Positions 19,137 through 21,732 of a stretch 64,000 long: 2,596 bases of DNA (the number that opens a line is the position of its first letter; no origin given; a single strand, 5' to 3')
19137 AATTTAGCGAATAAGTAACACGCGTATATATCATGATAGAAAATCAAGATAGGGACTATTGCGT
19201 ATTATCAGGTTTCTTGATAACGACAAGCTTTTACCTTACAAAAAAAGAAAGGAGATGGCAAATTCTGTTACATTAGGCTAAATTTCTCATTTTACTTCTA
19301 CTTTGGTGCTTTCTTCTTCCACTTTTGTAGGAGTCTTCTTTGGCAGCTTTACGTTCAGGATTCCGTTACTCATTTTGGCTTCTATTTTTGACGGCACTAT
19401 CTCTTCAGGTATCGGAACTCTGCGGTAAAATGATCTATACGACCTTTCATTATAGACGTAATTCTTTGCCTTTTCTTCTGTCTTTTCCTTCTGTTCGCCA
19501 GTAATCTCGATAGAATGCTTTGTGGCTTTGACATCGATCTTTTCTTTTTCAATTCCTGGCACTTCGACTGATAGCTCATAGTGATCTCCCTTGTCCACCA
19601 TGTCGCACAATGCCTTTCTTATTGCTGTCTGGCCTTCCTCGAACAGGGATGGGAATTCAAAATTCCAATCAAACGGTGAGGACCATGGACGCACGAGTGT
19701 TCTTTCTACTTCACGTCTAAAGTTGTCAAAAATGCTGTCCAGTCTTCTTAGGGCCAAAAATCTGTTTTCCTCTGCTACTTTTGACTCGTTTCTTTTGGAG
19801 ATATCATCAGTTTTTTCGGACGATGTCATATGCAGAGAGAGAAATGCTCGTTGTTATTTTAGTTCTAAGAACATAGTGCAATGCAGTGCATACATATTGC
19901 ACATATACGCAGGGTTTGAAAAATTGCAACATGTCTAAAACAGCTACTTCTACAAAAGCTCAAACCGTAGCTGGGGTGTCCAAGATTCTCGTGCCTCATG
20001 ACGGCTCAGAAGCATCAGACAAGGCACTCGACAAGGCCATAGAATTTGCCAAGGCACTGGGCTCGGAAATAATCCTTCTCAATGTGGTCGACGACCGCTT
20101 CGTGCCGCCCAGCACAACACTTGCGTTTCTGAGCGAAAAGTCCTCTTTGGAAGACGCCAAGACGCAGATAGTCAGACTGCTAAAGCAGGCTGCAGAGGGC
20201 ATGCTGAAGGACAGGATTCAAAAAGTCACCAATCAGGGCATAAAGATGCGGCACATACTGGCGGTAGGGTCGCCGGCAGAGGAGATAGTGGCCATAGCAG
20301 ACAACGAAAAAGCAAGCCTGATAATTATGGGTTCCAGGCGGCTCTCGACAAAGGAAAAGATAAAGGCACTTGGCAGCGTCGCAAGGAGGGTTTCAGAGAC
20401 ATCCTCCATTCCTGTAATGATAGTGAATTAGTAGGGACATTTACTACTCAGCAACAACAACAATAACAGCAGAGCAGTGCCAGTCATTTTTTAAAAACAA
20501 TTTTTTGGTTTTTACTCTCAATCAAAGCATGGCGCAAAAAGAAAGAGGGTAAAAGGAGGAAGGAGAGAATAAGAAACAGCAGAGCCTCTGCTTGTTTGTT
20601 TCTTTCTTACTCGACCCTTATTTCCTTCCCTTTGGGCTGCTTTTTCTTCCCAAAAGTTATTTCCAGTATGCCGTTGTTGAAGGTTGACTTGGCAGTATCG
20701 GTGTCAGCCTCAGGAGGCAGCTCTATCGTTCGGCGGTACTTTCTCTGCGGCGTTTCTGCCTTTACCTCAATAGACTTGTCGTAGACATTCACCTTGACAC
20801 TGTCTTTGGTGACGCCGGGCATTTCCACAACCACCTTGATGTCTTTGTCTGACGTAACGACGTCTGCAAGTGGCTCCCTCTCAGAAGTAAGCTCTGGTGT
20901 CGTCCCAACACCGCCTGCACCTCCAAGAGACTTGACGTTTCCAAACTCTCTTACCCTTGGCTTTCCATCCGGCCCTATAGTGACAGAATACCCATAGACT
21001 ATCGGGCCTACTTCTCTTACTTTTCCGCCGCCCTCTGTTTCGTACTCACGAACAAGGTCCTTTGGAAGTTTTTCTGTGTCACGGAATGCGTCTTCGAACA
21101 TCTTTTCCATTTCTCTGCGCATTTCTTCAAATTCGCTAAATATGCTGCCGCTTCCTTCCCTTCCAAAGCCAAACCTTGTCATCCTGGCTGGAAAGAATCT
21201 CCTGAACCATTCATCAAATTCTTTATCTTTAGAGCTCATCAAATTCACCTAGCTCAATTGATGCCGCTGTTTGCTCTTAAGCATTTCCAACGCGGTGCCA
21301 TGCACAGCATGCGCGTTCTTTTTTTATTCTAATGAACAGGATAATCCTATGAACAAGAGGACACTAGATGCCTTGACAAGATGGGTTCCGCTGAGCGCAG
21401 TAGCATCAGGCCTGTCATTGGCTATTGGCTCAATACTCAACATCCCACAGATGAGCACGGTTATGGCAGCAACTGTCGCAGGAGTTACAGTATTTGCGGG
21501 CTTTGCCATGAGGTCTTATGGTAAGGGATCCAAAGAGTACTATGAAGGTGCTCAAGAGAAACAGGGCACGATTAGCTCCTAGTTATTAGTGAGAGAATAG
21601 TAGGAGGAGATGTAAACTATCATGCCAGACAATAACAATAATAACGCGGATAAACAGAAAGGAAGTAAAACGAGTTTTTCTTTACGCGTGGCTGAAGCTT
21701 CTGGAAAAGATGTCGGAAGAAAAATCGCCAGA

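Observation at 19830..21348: Same ATGC-N3-GCAT palindrome at the same position in the two divergent sHsp promoters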

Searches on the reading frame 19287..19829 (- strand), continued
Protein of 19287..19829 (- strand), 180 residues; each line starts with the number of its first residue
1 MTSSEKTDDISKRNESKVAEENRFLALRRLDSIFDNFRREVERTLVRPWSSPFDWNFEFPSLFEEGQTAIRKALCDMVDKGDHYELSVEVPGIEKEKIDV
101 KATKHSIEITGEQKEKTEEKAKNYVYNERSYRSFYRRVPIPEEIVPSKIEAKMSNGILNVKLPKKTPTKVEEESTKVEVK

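Call 64: find_encoding_contigs(protein=P0182, flank=10000, max_places=1)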
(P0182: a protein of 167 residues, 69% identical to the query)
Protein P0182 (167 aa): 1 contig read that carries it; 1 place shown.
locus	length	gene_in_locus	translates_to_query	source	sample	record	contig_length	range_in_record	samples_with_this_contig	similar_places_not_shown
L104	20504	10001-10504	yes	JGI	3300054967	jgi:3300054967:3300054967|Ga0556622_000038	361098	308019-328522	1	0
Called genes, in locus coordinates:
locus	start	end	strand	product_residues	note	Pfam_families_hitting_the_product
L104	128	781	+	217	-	-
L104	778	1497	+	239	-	-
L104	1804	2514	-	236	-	-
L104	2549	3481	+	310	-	PF02743:dCache_1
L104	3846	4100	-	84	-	-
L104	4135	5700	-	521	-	PF06863:DUF1254, PF06742:DUF1214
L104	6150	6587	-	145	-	-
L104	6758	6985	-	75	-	-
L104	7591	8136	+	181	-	-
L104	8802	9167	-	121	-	-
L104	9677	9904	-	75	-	-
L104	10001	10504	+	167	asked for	PF00011:HSP20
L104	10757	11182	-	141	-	-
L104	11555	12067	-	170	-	PF02669:KdpC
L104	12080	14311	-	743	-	PF00122:E1-E2_ATPase, PF00702:Hydrolase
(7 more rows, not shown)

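Call 65: find_encoding_contigs(protein=P0196, flank=10000, max_places=1)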
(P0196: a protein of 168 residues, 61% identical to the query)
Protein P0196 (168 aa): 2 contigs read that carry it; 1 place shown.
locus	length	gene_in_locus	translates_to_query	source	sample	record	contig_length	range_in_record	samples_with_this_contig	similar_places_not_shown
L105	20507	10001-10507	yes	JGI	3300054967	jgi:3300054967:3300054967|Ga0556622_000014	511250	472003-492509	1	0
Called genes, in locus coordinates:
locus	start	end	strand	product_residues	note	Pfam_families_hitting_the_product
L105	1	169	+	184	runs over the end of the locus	PF09712:PHA_synth_III_E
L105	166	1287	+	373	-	PF07167:PhaC_N, PF00561:Abhydrolase_1, PF12146:Hydrolase_4 (weak)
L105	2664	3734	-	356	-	PF01145:Band_7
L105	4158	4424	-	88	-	-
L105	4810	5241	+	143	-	-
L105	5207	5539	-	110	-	PF05402:PqqD (weak)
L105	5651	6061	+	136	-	PF14464:Prok-JAB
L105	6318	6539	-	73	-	-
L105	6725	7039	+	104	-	-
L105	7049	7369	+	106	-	-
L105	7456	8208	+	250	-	PF00493:MCM (faint)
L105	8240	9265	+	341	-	PF00752:XPG_N, PF00867:XPG_I, PF01367:5_3_exonuc (weak)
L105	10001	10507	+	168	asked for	PF00011:HSP20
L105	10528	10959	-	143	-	PF01951:Archease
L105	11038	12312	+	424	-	PF13393:tRNA-synt_His, PF00587:tRNA-synt_2b, PF03129:HGTP_anticodon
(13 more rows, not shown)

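Call 66: find_encoding_contigs(protein=P0209, flank=10000, max_places=1)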
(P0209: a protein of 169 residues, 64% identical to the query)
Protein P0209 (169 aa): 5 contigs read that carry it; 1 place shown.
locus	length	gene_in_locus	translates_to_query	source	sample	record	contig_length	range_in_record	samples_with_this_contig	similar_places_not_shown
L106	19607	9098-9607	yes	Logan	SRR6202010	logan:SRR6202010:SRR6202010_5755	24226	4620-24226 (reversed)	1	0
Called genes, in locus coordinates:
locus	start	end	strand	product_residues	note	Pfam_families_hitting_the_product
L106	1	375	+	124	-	?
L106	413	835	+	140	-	PF13180:PDZ_2, PF17820:PDZ_6 (faint)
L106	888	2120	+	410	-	PF00202:Aminotran_3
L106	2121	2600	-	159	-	PF06240:COXG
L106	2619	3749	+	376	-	PF02771:Acyl-CoA_dh_N, PF02770:Acyl-CoA_dh_M, PF00441:Acyl-CoA_dh_1, PF08028:Acyl-CoA_dh_2, PF22924:ACOX_C_alpha1 (faint)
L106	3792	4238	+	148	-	-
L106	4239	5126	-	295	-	PF13248:Zn_ribbon_3 (weak)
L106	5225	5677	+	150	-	PF00571:CBS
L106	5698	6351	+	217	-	PF00156:Pribosyltran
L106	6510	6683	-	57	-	-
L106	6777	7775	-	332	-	PF00571:CBS, PF01769:MgtE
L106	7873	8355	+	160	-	PF04008:Adenosine_kin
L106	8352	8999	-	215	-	PF01738:DLH, PF00326:Peptidase_S9 (faint), PF00561:Abhydrolase_1 (faint), PF12146:Hydrolase_4 (faint)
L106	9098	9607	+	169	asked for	PF00011:HSP20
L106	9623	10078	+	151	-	PF00571:CBS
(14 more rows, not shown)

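Call 67: find_encoding_contigs(protein=P0234, flank=10000, max_places=1)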
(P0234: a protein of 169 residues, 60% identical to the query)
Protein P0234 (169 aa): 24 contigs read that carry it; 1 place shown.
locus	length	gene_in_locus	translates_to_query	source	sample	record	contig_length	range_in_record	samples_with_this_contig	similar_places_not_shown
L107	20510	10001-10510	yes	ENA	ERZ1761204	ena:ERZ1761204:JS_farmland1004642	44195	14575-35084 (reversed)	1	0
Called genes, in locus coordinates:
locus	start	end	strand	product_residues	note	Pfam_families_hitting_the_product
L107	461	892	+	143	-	-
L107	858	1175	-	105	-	PF05402:PqqD (weak)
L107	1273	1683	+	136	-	PF14464:Prok-JAB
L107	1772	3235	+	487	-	PF13646:HEAT_2 (faint), PF13513:HEAT_EZ (faint)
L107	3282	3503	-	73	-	-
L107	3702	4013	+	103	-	-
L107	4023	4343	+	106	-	-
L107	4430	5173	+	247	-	PF00493:MCM (faint)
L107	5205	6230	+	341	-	PF00752:XPG_N, PF00867:XPG_I, PF01367:5_3_exonuc (faint)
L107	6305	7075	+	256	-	PF00230:MIP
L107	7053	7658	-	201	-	PF00210:Ferritin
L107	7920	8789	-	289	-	PF19952:DUF6414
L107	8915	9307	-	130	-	-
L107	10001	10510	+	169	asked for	PF00011:HSP20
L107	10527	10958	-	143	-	PF01951:Archease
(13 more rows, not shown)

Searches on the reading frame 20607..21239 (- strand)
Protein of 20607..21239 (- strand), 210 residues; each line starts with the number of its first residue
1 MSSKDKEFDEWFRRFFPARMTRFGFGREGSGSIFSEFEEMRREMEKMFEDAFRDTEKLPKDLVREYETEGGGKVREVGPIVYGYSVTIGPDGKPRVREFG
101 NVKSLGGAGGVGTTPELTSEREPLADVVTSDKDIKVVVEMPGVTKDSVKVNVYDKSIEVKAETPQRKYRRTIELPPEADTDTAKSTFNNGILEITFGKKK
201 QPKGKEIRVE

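Call 8: search_protein_families(library=pfam, proteins=[window:20607-21239:-])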
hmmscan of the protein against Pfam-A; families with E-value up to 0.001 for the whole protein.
window:20607-21239:- (210 aa): 2 families
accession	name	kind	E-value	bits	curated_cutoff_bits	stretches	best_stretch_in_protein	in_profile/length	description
PF00011.27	HSP20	-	3.8e-13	49.9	20.8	1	127-209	2-101/102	Hsp20/alpha crystallin family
PF17886.7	ArsA_HSP20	-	4.5e-05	23.4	22.5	1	132-196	2-63/63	HSP20-like domain found in ArsA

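Call 11: find_homologous_proteins(query=window:20607-21239:-)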
Query window:20607-21239:- (210 aa): 4154 proteins with E <= 0.001 among 4628 candidates; the best 120 are listed.
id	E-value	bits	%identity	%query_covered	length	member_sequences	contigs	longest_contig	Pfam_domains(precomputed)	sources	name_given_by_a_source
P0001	4.7e-132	456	100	100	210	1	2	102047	PF00011.28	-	-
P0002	5.0e-123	426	93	100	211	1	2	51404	PF00011.28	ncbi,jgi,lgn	ncbi:MAG: archaeal heat shock protein Hsp20 [Nitrososphaera sp.]|jgi:HSP20 family protein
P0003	5.4e-118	410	89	100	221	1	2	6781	PF00011.28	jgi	jgi:HSP20 family protein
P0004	2.2e-82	294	64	100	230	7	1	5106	PF00011.28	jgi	jgi:HSP20 family protein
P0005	1.9e-81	291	64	100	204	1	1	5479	PF00011.28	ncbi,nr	ncbi:MAG: Hsp20/alpha crystallin family protein [Thermoproteota archaeon]|nr:Hsp20/alpha crystallin 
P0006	2.9e-81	290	64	100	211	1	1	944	PF00011.28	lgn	-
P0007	3.7e-81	290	63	100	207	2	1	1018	PF00011.28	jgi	jgi:HSP20 family protein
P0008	3.9e-81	290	63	100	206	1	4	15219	PF00011.28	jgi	jgi:HSP20 family protein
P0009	6.5e-81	289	55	100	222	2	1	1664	PF00011.28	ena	-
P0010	6.5e-81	289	62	100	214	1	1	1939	PF00011.28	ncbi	-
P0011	1.1e-80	288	63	100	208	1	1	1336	PF00011.28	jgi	jgi:HSP20 family protein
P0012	1.6e-80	288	63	100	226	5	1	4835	PF00011.28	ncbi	-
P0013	2.2e-80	287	62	100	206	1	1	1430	PF00011.28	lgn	-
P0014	3.3e-80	287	65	100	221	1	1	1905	PF00011.28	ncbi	-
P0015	4.1e-80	286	63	100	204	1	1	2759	PF00011.28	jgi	jgi:HSP20 family protein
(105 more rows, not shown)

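Call 13: find_related_loci(query=A2, collection=genome_contigs, flank=4000)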
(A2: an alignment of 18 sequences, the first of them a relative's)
Query A2 (210 aa) in genome_contigs; peptide patterns used: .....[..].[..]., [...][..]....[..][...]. (x = any residue, [..] = any of these).
573 stretches matched a pattern; 540 encode a relative of the query (tblastn E <= 1e-3); the best 80 are kept; 80 distinct loci.
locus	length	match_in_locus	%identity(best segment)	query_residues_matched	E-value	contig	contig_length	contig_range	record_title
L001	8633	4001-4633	93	1-210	2e-119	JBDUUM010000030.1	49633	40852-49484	MAG: Nitrososphaera sp. isolate NZ_1224 k127_5347730, whole genome shotgun sequence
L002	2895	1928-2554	63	1-210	5e-81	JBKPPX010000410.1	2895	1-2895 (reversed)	MAG: Thermoproteota archaeon isolate GS_EKS_MAG_00091 GS_EKS_000000215765, whole genome shotgun sequence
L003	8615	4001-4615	61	1-210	2e-79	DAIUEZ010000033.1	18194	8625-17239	MAG TPA_asm: Nitrososphaera sp. isolate CTOTU29107 NODE_37_length_18194_cov_5.019295, whole genome shotgun sequence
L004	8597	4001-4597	58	1-210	1e-76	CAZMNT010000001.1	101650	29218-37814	MAG TPA_asm: uncultured Nitrosopumilaceae archaeon isolate SRP093762_co1_175 genome assembly, contig: NODE_124_length_10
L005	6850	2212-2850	60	7-210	2e-76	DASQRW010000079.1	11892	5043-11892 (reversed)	MAG TPA_asm: Nitrososphaeraceae archaeon isolate SMAG_U10893 k141_100317, whole genome shotgun sequence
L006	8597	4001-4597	58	1-210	2e-75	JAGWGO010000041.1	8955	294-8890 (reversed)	MAG: Thaumarchaeota archaeon isolate REEA5 REEA5-150_10668, whole genome shotgun sequence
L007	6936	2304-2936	61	1-210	9e-76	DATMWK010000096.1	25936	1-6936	MAG TPA_asm: Nitrososphaera sp. isolate SMAG_U13092 k141_177226, whole genome shotgun sequence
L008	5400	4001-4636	60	1-210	1e-75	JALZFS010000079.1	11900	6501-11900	MAG: Thermoproteota archaeon isolate NAD bin16 SC8819-21_k127_637709, whole genome shotgun sequence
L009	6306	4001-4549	65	33-210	1e-75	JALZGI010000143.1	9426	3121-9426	MAG: Thermoproteota archaeon isolate SAD bin5 SC8822-24_k127_908048, whole genome shotgun sequence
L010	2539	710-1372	57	1-210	6e-77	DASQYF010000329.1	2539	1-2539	MAG TPA_asm: Nitrososphaeraceae archaeon isolate SMAG_U11058 k141_115829, whole genome shotgun sequence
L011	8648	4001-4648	60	1-210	3e-75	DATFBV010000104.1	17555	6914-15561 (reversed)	MAG TPA_asm: Nitrososphaera sp. isolate SMAG_U8537 k141_1619860, whole genome shotgun sequence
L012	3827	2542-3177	61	1-210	2e-75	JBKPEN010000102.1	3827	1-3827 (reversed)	MAG: Thermoproteota archaeon isolate HAY_GS_MAG_00013 HAY_GS_000000061696, whole genome shotgun sequence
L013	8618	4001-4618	59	10-210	5e-75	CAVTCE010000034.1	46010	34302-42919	MAG: uncultured Nitrososphaeraceae archaeon isolate MFD02360.bin.2.160 genome assembly, contig: contig_72552, whole geno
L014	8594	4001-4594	56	1-210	2e-74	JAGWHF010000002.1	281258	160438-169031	MAG: Thaumarchaeota archaeon isolate REEA70 REEA70_2_length_281318_cov_11.736692, whole genome shotgun sequence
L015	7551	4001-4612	59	1-210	1e-74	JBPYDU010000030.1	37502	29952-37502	MAG: Candidatus Nitrosopolaris sp. isolate Bin.022.fastaField_forest_FP2 k127_4237633, whole genome shotgun sequence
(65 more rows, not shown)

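Call 23: find_encoding_contigs(protein=P0003, flank=10000, max_places=4)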
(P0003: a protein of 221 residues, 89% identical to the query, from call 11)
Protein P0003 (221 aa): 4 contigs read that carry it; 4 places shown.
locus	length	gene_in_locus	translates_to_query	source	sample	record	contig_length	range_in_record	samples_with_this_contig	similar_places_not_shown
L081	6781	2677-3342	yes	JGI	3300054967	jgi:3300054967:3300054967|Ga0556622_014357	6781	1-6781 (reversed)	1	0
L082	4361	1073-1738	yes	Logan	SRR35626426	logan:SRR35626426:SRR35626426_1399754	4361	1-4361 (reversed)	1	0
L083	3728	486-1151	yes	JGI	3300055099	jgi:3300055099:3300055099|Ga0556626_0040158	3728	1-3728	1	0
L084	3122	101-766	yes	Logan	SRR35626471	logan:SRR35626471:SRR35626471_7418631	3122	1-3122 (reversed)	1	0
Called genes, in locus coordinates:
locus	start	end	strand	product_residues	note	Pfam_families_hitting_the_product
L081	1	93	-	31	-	?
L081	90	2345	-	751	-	PF02359:CDC48_N, PF02933:CDC48_2, PF00004:AAA, PF05496:RuvB_N, PF13191:AAA_16 (weak), PF17862:AAA_lid_3, PF00004:AAA, PF17862:AAA_lid_3, +19 more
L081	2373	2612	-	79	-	-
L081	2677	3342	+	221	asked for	PF00011:HSP20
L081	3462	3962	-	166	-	PF00582:Usp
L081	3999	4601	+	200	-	PF00011:HSP20, PF17886:ArsA_HSP20 (weak)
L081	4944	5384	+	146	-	PF00571:CBS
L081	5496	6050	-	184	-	-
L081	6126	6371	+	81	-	-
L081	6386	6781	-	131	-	?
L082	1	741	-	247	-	?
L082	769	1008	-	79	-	-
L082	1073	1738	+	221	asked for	PF00011:HSP20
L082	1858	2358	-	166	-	PF00582:Usp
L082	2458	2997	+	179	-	PF00011:HSP20, PF17886:ArsA_HSP20 (weak)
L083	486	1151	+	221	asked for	PF00011:HSP20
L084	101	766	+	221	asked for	PF00011:HSP20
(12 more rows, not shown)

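Call 54: search_protein_families(library=pfam, proteins=[L081:5496-6050:-, L081:6126-6371:+], max_evalue=0.01)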
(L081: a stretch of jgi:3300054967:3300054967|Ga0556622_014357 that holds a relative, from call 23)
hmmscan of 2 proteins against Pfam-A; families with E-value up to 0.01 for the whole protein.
L081:5496-6050:- (184 aa): 0 families

L081:6126-6371:+ (81 aa): 1 family
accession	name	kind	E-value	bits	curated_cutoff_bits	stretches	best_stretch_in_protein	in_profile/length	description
PF25391.1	WD40_Gbeta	-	0.0032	16.9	150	1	5-72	209-275/340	G protein beta WD-40 repeat protein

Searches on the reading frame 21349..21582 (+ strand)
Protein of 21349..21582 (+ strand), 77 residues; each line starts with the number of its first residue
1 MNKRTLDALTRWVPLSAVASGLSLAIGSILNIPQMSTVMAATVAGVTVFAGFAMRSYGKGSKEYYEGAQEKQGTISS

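Call 8: search_protein_families(library=pfam, proteins=[window:21349-21582:+])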
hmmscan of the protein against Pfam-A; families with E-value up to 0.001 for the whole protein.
window:21349-21582:+ (77 aa): 0 families

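Call 51: search_protein_families(library=pfam, proteins=[window:21349-21582:+], max_evalue=1)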
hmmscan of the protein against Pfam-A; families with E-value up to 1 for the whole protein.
window:21349-21582:+ (77 aa): 3 families
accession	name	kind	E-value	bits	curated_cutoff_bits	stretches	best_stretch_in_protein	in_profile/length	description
PF11377.13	DUF3180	-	0.013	16.2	28.4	1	20-61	14-55/135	Protein of unknown function (DUF3180)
PF23982.2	XM1_gp53_minor_capsid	-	0.025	14.8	27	1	20-64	33-72/154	XM1 gp53 minor capsid protein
PF06474.18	LPAM_MltD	-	0.066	13.8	24.8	1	5-25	10-30/34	MltD lipid attachment motif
